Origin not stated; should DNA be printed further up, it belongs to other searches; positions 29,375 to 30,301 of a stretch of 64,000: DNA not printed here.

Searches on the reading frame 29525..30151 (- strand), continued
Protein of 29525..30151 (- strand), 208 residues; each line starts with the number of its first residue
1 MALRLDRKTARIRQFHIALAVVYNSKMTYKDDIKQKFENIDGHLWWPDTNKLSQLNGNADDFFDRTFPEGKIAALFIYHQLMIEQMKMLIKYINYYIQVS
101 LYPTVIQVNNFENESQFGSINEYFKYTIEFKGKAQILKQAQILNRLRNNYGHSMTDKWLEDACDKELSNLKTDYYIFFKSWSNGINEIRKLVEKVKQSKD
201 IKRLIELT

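Call 49: search_protein_families(library=padloc, proteins=[L033:4528-5799:+, L033:3179-4039:+, L033:6001-6576:+, L001:102-731:+, L001:904-1434:+, L030:61-435:+], max_evalue=0.01)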
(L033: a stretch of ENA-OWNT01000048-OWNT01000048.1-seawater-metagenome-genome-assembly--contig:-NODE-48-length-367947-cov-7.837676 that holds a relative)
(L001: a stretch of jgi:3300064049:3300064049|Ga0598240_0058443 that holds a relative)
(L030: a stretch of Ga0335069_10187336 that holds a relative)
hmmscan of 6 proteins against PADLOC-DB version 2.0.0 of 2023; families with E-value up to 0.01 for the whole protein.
L033:4528-5799:+ (423 aa): 84 families (the best 25 are shown)
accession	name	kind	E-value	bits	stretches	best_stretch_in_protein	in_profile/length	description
PDLC01136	RT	-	3.7e-64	214.7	1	9-296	4-259/263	RT (reverse transcriptase)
PDLC03754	RT_UG17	-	9e-49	164.5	1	4-319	4-294/429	DRT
PDLC02063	Cas1_IIIb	-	1.8e-41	140.4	1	15-342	13-275/617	-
PDLC03759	RT_UG21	-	3.7e-41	139.4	1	13-283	4-267/503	DRT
PDLC03764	RT_UG26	-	1.4e-29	101.1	1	37-315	32-292/398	DRT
PDLC03766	Drt9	-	5.6e-29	99.3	1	50-322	72-331/488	DRT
PDLC03779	RT_UG4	-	9.7e-29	98.4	1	14-321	4-284/307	DRT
PDLC03756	RT_UG19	-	3.1e-28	97.2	1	9-319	5-313/562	DRT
PDLC03757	Drt2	-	2.1e-24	84.4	2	191-318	276-405/502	DRT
PDLC03778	RT_UG39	-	3.1e-23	80.6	2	192-278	281-369/541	DRT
PDLC03688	HEase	-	4.8e-23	79.8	1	14-225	34-231/599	homing endonuclease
PDLC01607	RT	-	5e-21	73.6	1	71-294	1-160/161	"CAS-I,CAS-II,CAS-III,CAS-IV,CAS-V,CAS-VI; acquisition_associated"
PDLC03761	RT_UG23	-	9.5e-21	71.9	1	15-285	6-266/489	DRT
PDLC03760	RT_UG22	-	3.1e-20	70.7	1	50-269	44-232/476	DRT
PDLC03768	Drt3a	-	4.5e-19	67.2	1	11-313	41-281/411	DRT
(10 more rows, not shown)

L033:3179-4039:+ (286 aa): 4 families
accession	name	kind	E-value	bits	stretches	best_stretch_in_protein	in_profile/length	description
PDLC04990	PDC-S31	-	9.7e-37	125.2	1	9-241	6-255/259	-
PDLC04994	PDC-S31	-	6e-30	102.5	2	76-239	102-268/273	-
PDLC04991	PDC-S31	-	1.6e-25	88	1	17-235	10-195/208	-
PDLC04992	PDC-S31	-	4.3e-09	34.5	1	31-217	2-191/220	-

L033:6001-6576:+ (191 aa): 0 families

L001:102-731:+ (209 aa): 0 families

L001:904-1434:+ (176 aa): 0 families

L030:61-435:+ (124 aa): 19 families
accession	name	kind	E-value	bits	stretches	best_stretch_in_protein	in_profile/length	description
PDLC00315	PtuB1|PtuB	-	4.7e-06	24.5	1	3-51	31-84/227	Unknown function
PDLC04266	PDC-M01B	-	6.3e-06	24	1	3-47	95-141/281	-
PDLC00973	Cas9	-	1.4e-05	21.9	1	17-61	628-672/830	CRISPR subtype II RNA-guided endonuclease Cas9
PDLC01256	Cas9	-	3.7e-05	20.7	1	13-61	528-575/711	"CAS-II-A,CAS-II-B,CAS-II-C; effector__SPE"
PDLC04253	PDC-M01B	-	4.9e-05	20.8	1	3-46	106-151/366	-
PDLC00975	Cas9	-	5.5e-05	19.6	1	16-74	619-677/1120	Cas9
PDLC04255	PDC-M01B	-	6.5e-05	20.7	1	4-47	109-154/285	-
PDLC04251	PDC-M01B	-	7.3e-05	20.3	1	4-47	100-145/279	-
PDLC04256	PDC-M01B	-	0.00019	19.1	1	3-47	106-153/285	-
PDLC04259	PDC-M01B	-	0.0002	19.4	1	3-47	95-141/277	-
PDLC04271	PDC-M01B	-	0.00027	18.3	1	4-47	93-139/291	-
PDLC04264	PDC-M01B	-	0.0004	18.2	1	3-47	101-147/282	-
PDLC01460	Cas9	-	0.00069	15.9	1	12-69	515-570/901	"CAS-II-A,CAS-II-B,CAS-II-C; effector__SPE"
PDLC00345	PtuB1|PtuB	-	0.001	16.6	1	16-51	71-108/223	Unknown function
PDLC04248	PDC-M01B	-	0.0033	15.4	1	3-47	35-81/216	-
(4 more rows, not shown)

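Call 51: predict_structure(alignment_id=A2)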
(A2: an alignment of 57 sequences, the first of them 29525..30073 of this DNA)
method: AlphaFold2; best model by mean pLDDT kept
length: 182 residues; sequences in the alignment: 57
mean_pLDDT: 95.3   pTM: 0.90
mean pLDDT of the five models: 95.3, 94.6, 94.2, 94.1, 94.0
residues with pLDDT >= 90: 166; 70-90: 13; 50-70: 3; < 50: 0
segments of 3 or more residues with pLDDT < 50: none
pLDDT, mean of each block of 10 residues (from residue 1): 95 96 96 96 95 98 98 98 94 98 98 98 89 80 97 98 98 96 77
secondary structure, 60 per line:
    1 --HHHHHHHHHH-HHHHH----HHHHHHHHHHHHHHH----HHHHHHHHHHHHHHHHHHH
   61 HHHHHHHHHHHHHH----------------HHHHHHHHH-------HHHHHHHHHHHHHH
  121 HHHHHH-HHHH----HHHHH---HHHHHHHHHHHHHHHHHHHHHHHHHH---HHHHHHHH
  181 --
elements in order: H3-12 H14-18 H23-37 H42-74 H91-99 H107-126 H128-131 H136-140 H144-169 H173-180

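Call 56: fold_search(model_id=the predicted structure, library=pdb)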
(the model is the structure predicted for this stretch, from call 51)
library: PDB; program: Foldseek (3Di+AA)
matches with E <= 10: 535; with E <= 0.001: 0
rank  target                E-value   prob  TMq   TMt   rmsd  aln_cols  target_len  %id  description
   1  6e9x_A                1.9e-01  0.30  0.22  0.23  19.3       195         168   10  DHF91 filament (released 2018-11-21)
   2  7yqc_A                2.0e-01  0.60  0.33  0.31  11.4       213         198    9  EM structure of human PA28gamma (released 2022-09-21)
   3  3jrm_O                2.3e-01  0.66  0.37  0.33  10.1       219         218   10  Crystal structure of archaeal 20S proteasome in complex with mutated P26 activator (released 2009-11-03)
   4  8ka6_B                2.6e-01  0.77  0.36  0.41  10.6       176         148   10  De novo design protein -NA7 (released 2024-08-07)
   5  8bsb_A                2.9e-01  0.75  0.37  0.42  13.4       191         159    9  Vc1313-LBD bound to D-lysine (released 2023-06-07)
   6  1fnt_c                3.2e-01  0.35  0.28  0.27  11.8       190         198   12  CRYSTAL STRUCTURE OF THE 20S PROTEASOME FROM YEAST IN COMPLEX WITH THE PROTEASOME ACTIVATOR PA26 FROM TRYPANOSOME BRUC (released 2001-04-11)
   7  6w2v_A                3.8e-01  0.38  0.28  0.25  18.1       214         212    8  Junction 23, DHR14-DHR18 (released 2020-04-15)
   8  5cwl_A                3.8e-01  0.20  0.20  0.20  19.9       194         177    8  Crystal structure of de novo designed helical repeat protein DHR54 (released 2015-12-16)
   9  8ka6_A                3.9e-01  0.80  0.37  0.44  10.7       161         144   10  De novo design protein -NA7 (released 2024-08-07)
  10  7jh6_A                4.5e-01  0.47  0.36  0.37   9.6       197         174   13  De novo designed two-domain di-Zn(II) and porphyrin-binding protein (released 2020-12-09)
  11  7drw_c                4.5e-01  0.18  0.25  0.23  14.9       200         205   12  Bovine 20S immunoproteasome in complex with two human PA28alpha-beta activators (released 2021-01-20)
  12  8tn1_A                4.8e-01  0.54  0.33  0.38  12.1       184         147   11  De novo designed protein binds poly ADP ribose polymerase inhibitors (PARPi) - apo (released 2024-04-24)
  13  7drw_L                4.8e-01  0.25  0.30  0.27  14.4       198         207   12  Bovine 20S immunoproteasome in complex with two human PA28alpha-beta activators (released 2021-01-20)
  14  7dr6_F                5.0e-01  0.30  0.31  0.28  10.2       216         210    9  PA28alpha-beta in complex with immunoproteasome (released 2021-01-20)
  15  5msj_N                5.3e-01  0.54  0.38  0.35  12.2       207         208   11  Mouse PA28alpha (released 2017-09-13)
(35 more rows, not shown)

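Call 57: find_homologous_proteins(query=A2, max_evalue=0.001)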
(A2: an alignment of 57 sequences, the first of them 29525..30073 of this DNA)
Query A2 (57 sequences) (182 aa, profile of the alignment): 18 proteins with E <= 0.001 among 4649 candidates.
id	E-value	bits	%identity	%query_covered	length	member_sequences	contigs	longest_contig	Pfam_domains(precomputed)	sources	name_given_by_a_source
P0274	2.2e-58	215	30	80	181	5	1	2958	-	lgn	-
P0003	2.9e-58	214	58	98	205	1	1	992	-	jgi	jgi:hypothetical protein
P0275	7.8e-58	213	31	87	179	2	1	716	-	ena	-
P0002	1.2e-57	212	74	98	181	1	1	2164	-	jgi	jgi:hypothetical protein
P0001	1.7e-55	205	100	100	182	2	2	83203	-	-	-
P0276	3.5e-55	204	29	96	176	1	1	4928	-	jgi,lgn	jgi:hypothetical protein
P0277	7.2e-51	190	29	94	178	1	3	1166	-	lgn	-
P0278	6.3e-50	187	27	94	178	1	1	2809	-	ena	-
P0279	3.4e-49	185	24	94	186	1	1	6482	-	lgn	-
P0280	9.8e-44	167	26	55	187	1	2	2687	-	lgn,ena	-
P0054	3.6e-42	162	28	85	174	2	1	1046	-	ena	-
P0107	6.8e-42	161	24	71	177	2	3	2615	-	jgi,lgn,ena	-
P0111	1.1e-41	160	23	80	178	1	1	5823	-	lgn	-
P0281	4.8e-40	155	34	62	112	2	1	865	-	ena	-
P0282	1.6e-39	153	28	87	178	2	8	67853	-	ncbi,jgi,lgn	jgi:predicted translin family RNA/ssDNA-binding protein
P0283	9.2e-39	151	26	71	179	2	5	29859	-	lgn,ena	-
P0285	3.6e-35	139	25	93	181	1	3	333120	-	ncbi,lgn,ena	-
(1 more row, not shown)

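Call 59: find_encoding_contigs(protein=P0282, flank=5000, max_places=4)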
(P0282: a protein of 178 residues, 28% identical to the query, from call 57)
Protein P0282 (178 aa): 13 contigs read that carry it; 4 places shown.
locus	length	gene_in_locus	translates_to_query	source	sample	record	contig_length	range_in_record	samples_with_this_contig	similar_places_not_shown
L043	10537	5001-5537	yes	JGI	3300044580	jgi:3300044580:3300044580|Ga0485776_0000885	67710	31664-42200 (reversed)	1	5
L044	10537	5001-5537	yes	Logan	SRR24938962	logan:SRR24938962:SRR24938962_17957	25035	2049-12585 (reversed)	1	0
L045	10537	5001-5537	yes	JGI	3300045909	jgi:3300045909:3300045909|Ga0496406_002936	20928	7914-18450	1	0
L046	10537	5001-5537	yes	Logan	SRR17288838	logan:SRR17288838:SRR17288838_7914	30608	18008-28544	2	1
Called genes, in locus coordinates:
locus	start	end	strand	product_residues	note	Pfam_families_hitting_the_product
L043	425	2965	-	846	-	PF00759:Glyco_hydro_9, PF00942:CBM_3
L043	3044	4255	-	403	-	PF07833:Cu_amine_oxidN1, PF00160:Pro_isomerase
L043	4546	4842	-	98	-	-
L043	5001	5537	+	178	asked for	-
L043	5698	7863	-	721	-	PF02743:dCache_1, PF00672:HAMP, PF00015:MCPsignal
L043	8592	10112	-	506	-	PF02868:Peptidase_M4_C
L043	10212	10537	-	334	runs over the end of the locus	PF07504:FTP, PF01447:Peptidase_M4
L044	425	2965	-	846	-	PF00759:Glyco_hydro_9, PF00942:CBM_3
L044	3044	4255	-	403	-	PF07833:Cu_amine_oxidN1, PF00160:Pro_isomerase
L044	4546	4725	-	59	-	-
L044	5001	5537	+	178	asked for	-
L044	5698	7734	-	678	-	PF02743:dCache_1, PF00672:HAMP, PF00015:MCPsignal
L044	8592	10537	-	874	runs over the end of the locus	PF07504:FTP, PF01447:Peptidase_M4, PF02868:Peptidase_M4_C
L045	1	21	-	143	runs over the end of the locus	PF07730:HisKA_3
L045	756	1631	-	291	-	PF00759:Glyco_hydro_9, PF00942:CBM_3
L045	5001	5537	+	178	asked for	-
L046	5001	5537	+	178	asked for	-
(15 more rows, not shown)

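Call 60: find_encoding_contigs(protein=P0285, flank=5000, max_places=3)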
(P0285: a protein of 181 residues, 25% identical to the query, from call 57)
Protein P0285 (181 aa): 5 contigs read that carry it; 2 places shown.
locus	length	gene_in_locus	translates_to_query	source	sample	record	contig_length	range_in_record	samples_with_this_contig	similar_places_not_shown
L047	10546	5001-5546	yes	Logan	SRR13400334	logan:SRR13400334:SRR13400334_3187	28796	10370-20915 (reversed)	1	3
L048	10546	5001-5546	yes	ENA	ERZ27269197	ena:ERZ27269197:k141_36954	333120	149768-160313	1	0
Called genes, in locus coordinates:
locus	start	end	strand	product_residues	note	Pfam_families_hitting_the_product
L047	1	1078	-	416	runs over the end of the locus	PF00150:Cellulase, PF00404:Dockerin_1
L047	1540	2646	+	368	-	PF13400:Tad, PF23981:DUF7305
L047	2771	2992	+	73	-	-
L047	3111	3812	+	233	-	PF07238:PilZ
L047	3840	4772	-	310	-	PF04294:VanW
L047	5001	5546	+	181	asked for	-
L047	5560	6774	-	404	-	PF08984:DUF1858, PF13343:SBP_bac_6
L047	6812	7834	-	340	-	PF00005:ABC_tran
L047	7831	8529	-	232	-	PF02492:cobW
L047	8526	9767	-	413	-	PF08984:DUF1858, PF13343:SBP_bac_6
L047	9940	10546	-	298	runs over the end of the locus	PF00005:ABC_tran, PF02463:SMC_N (faint), PF13304:AAA_21 (weak)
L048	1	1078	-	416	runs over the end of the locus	PF00150:Cellulase, PF00404:Dockerin_1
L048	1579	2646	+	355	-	PF13400:Tad, PF23981:DUF7305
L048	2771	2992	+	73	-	-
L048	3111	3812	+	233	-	PF07238:PilZ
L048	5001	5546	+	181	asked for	-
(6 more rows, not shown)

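Call 61: find_encoding_contigs(protein=P0283, flank=5000, max_places=3)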
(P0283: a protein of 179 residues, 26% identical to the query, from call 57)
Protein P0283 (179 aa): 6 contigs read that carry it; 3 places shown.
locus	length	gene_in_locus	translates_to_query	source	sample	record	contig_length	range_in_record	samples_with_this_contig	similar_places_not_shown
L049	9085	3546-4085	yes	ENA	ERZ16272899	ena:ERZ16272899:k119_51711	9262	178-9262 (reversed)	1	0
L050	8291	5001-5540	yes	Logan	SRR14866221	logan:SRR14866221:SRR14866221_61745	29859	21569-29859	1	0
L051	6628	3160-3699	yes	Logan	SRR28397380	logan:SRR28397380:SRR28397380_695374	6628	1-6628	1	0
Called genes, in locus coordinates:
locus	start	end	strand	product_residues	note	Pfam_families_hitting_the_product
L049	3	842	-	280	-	?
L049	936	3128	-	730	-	PF00724:Oxidored_FMN, PF07992:Pyr_redox_2, PF13450:NAD_binding_8 (weak), PF22620:OYE-like_second_a-b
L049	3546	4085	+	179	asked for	-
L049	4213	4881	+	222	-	-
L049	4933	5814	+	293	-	-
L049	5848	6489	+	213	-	PF01810:LysE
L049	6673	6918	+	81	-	-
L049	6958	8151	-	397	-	PF01609:DDE_Tnp_1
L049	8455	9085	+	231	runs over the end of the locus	PF07996:T4SS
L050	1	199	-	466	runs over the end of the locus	PF10098:DUF2336 (faint), PF01816:LRV (faint), PF25591:LRV_2 (faint)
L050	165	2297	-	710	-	PF00037:Fer4 (weak), PF12797:Fer4_2 (faint), PF13183:Fer4_8, PF13237:Fer4_10, PF12838:Fer4_7 (faint), PF13187:Fer4_9, PF13484:Fer4_16 (faint), PF02754:CCG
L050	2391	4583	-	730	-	PF00724:Oxidored_FMN, PF07992:Pyr_redox_2, PF13450:NAD_binding_8 (weak), PF22620:OYE-like_second_a-b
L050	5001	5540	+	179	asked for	-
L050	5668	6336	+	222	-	-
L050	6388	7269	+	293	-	-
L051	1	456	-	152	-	?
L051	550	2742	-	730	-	PF00724:Oxidored_FMN, PF07992:Pyr_redox_2, PF13450:NAD_binding_8 (weak), PF22620:OYE-like_second_a-b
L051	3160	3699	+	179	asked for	-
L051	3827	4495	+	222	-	-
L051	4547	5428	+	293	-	-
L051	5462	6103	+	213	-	PF01810:LysE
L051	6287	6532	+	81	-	-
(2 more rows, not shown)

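Call 64: fold_search(model_id=the predicted structure, library=viral)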
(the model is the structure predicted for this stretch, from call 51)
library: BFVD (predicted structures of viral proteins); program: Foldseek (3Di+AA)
matches with E <= 10: 476; with E <= 0.001: 0
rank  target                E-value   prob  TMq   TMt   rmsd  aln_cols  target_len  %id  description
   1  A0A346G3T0            1.1e-01  0.69  0.31  0.32  12.9       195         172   12  (no name in the UniProt tables at hand)
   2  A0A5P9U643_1          2.2e-01  0.69  0.36  0.09  11.5       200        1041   14  (no name in the UniProt tables at hand)
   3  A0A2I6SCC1            2.5e-01  0.63  0.39  0.31  14.1       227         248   13  WSSV441 [White spot syndrome virus]
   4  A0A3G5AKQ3            2.5e-01  0.41  0.28  0.28  16.1       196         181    7  Uncharacterized protein [Sylvanvirus sp.]
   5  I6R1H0                2.5e-01  0.21  0.20  0.16  13.8       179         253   12  (no name in the UniProt tables at hand)
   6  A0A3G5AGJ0            2.6e-01  0.20  0.22  0.09  16.8       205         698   15  Uncharacterized protein [Solumvirus sp.]
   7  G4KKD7                3.0e-01  0.51  0.34  0.25  12.7       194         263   11  (no name in the UniProt tables at hand)
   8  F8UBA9                3.1e-01  0.28  0.24  0.20  12.7       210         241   12  (no name in the UniProt tables at hand)
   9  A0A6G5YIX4            3.5e-01  0.18  0.21  0.24  18.4       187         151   10  (no name in the UniProt tables at hand)
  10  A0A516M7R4            3.8e-01  0.21  0.25  0.24  15.6       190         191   11  (no name in the UniProt tables at hand)
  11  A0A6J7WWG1            4.0e-01  0.21  0.23  0.09  15.3       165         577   12  Uncharacterized protein [uncultured Caudovirales phage]
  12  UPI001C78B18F         4.0e-01  0.20  0.23  0.19  14.5       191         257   13  (no name look-up for this kind of identifier)
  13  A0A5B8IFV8            4.2e-01  0.25  0.25  0.16  25.5       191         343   14  Uncharacterized protein [Mimiviridae sp. ChoanoV1]
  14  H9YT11                4.2e-01  0.14  0.20  0.07  13.8       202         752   10  (no name in the UniProt tables at hand)
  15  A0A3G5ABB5            4.4e-01  0.30  0.30  0.25  10.7       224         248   12  Uncharacterized protein [Hyperionvirus sp.]
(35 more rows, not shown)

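Call 65: search_protein_families(library=pfam, proteins=[P0041, P0043, P0044, P0046, P0048, P0050, P0053, P0054, P0055, P0057], max_evalue=0.1)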
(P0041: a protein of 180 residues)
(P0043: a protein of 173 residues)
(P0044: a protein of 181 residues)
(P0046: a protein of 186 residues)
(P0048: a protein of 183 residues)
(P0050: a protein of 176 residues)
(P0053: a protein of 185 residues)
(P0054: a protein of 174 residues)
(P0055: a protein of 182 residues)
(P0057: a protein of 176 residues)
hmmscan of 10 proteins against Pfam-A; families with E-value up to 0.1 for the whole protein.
P0041 (180 aa): 0 families

P0043 (173 aa): 0 families

P0044 (181 aa): 1 family
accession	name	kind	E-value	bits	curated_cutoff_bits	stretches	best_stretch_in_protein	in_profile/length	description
PF14966.11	DNA_repr_REX1B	-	0.087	13.8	24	0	36-74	23-58/94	DNA repair REX1-B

P0046 (186 aa): 2 families
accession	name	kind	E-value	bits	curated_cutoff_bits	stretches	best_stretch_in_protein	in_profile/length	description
PF02789.23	Peptidase_M17_N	-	0.046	14.1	23.4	0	84-124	14-56/129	Cytosol aminopeptidase family, N-terminal domain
PF08963.15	DUF1878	-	0.082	13.9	23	0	87-141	41-95/110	Protein of unknown function (DUF1878)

P0048 (183 aa): 1 family
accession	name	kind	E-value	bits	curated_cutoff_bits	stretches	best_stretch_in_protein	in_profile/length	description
PF25615.1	PhiKZ_gp85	-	0.0021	18.4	27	1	69-129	35-93/145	Bacteriophage PhiKZ vertex-binding protein gp85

P0050 (176 aa): 0 families

P0053 (185 aa): 0 families

P0054 (174 aa): 1 family
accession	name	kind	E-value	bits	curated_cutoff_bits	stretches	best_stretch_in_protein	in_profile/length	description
PF18736.6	pEK499_p136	-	0.064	13.4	26.6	1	83-162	56-135/152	HEPN pEK499 p136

P0055 (182 aa): 0 families

P0057 (176 aa): 2 families
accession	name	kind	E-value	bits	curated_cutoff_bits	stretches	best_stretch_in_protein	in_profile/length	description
PF10436.14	BCDHK_Adom3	-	0.0028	18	24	1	63-174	31-131/160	Mitochondrial branched-chain alpha-ketoacid dehydrogenase kinase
PF08839.17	CDT1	-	0.061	14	22.6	1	53-129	35-115/170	DNA replication factor CDT1 like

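Call 66: search_protein_families(library=pfam, proteins=[P0064, P0065, P0068, P0069, P0070, P0078, P0083, P0085, P0089, P0098], max_evalue=0.1)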
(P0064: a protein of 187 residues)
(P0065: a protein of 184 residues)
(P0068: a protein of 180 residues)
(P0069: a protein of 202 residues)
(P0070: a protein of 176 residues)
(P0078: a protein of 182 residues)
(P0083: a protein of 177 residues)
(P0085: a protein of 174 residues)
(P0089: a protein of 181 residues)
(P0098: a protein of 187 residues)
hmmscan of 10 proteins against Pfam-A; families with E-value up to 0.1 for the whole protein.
P0064 (187 aa): 2 families
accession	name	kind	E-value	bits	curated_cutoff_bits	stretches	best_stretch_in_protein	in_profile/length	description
PF11232.14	Med25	-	0.014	15.8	25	1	61-106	30-79/154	Mediator complex subunit 25 PTOV activation and synapsin 2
PF13562.11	NTP_transf_4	-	0.085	13.4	27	0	69-152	62-148/153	Sugar nucleotidyl transferase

P0065 (184 aa): 0 families

P0068 (180 aa): 1 family
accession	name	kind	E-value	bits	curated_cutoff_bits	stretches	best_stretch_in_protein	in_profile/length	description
PF21674.2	CCDC22_N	-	0.076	14.2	24.8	0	58-127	36-108/109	CCDC22 protein N-terminal domain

P0069 (202 aa): 1 family
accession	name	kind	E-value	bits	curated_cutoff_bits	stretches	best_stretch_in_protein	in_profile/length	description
PF07015.17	VirC1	-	0.086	12.6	24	0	31-90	70-125/231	VirC1 protein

P0070 (176 aa): 0 families

P0078 (182 aa): 0 families

P0083 (177 aa): 1 family
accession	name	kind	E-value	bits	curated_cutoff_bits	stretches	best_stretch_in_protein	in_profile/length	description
PF18739.6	HEPN_Apea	-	0.038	14.9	24.4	1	53-128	26-99/136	Apea-like HEPN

P0085 (174 aa): 0 families

P0089 (181 aa): 1 family
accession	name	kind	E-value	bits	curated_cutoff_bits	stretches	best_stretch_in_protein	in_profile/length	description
PF24340.1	DH_2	-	0.063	13.2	27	1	110-172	65-125/208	DBL homology domain (DH-domain)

P0098 (187 aa): 1 family
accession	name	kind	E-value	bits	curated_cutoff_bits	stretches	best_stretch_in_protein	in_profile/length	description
PF18735.6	HEPN_RiboL-PSP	-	0.0008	19.8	28.4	1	13-159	80-186/191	RiboL-PSP-HEPN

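Call 82: search_dna_similar(query=window:29525-30073:-, collection=phages, mode=protein, max_evalue=0.01, max_rows=10)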
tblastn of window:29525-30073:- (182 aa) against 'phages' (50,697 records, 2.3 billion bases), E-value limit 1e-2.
No match.

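Call 92: search_protein_families(library=phrogs, proteins=[window:29525-30073:-, L001:102-731:+], max_evalue=0.001)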
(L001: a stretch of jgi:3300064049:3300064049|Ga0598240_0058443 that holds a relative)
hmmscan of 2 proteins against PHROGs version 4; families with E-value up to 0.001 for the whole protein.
window:29525-30073:- (182 aa): 0 families

L001:102-731:+ (209 aa): 0 families
